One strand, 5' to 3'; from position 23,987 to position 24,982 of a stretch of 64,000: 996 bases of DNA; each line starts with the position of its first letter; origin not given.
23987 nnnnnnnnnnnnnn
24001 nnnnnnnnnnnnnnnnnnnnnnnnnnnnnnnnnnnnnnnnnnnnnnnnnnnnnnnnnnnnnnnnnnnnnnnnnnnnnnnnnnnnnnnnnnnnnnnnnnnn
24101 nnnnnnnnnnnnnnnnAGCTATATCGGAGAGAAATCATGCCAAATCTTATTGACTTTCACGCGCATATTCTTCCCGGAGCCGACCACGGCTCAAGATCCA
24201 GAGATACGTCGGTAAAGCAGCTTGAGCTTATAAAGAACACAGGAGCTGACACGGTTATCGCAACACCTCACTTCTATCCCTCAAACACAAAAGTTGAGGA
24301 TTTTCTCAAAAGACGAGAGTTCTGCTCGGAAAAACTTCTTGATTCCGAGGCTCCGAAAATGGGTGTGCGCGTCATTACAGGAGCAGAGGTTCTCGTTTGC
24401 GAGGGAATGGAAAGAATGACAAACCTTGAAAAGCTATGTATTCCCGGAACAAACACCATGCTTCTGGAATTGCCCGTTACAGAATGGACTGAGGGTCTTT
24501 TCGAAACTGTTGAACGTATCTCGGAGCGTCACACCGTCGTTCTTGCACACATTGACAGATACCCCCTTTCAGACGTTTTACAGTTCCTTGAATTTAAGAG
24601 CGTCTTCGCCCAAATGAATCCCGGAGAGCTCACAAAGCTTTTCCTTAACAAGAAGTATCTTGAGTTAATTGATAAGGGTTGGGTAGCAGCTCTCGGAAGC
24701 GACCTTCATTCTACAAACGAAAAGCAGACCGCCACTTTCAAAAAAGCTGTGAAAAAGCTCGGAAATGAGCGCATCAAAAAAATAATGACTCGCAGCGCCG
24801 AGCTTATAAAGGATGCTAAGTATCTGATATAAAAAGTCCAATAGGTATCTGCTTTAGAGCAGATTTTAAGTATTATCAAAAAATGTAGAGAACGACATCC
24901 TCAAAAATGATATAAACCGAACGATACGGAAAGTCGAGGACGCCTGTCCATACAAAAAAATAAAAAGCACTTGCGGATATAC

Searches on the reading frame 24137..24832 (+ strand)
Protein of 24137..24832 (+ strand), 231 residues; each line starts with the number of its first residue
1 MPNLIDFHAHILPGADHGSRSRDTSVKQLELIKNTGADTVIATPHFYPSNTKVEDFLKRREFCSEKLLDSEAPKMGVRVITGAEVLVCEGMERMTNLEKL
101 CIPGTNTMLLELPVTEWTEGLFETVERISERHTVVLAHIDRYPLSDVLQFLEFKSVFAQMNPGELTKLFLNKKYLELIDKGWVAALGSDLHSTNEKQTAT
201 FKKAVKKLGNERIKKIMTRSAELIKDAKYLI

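Call 5: search_protein_families(library=pfam, proteins=[window:24137-24832:+], max_evalue=0.1)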
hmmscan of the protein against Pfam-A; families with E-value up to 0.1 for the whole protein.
window:24137-24832:+ (231 aa): 1 family
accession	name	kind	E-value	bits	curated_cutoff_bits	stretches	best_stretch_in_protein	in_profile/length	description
PF19567.5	CpsB_CapC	-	4.4e-22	79.1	27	1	4-222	1-230/234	Capsular polysaccharide synthesis, CpsB/CapC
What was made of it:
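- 24137..24832 (+): CpsB-type PHP phosphotyrosine phosphatase. PF19567 CpsB_CapC matches at E 4.4e-22 (call 5).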

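Call 6: search_protein_families(library=ncbifam, proteins=[window:24137-24832:+], max_evalue=0.1)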
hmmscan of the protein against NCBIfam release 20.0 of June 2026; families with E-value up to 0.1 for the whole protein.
window:24137-24832:+ (231 aa): 1 family
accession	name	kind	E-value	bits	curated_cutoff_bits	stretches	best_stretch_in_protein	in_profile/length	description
NF041488.1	caps_synth_Cps4B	equivalog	3.5e-09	36.6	400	1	4-227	1-240/243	capsular polysaccharide biosynthesis protein Cps4B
